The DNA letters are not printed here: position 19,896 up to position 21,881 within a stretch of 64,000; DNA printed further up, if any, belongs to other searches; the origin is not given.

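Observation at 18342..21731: Secreted, enlarged TldD/TldE-like pair, one with and one without HExxGH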

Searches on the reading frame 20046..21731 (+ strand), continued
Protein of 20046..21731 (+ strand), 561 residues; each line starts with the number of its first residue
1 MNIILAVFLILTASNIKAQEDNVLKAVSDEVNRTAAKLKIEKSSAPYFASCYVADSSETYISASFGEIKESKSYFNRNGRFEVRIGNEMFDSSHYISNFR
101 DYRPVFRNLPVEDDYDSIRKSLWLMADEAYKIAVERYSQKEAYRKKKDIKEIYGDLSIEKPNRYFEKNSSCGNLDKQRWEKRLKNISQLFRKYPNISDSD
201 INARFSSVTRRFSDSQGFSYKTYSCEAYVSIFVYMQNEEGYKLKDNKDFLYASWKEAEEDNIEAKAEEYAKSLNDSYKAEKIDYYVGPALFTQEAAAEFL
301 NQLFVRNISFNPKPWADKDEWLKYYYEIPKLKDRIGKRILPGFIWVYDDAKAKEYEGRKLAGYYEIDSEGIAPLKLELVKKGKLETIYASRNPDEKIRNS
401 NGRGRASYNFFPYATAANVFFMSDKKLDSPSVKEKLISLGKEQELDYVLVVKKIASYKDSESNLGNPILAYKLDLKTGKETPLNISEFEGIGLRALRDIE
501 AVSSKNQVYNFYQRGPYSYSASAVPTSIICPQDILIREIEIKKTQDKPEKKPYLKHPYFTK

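Call 75: search_protein_representatives(alignment_id=A3)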
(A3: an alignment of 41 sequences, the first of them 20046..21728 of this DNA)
Query: 41 sequences, 567 profile positions. Proteins with E-value up to 0.001 (for the whole library): 6573; up to 1e-10: 4231; up to 1e-30: 2113. The best 150 are listed.
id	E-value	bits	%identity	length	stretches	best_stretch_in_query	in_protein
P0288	7.3e-297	1002.1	-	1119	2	21-564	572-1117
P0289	9.8e-288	972.0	-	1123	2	19-564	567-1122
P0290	3.6e-262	887.6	-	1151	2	20-564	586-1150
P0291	3.5e-256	867.8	-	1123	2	21-566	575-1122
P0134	2.4e-240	815.5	-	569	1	5-566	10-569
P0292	3.7e-235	798.4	-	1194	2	18-562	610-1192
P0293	2.4e-232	789.1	-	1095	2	20-565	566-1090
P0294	2.6e-231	785.7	-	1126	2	18-564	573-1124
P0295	1.3e-227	773.5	-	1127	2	19-565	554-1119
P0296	2.3e-227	772.7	-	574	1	1-565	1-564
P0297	7.8e-224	761.0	-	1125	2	9-566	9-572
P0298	1.8e-219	746.6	-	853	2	15-565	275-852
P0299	7.4e-218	741.3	-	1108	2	18-566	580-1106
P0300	9.4e-218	740.9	-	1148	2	20-563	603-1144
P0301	2.2e-215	733.1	-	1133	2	21-556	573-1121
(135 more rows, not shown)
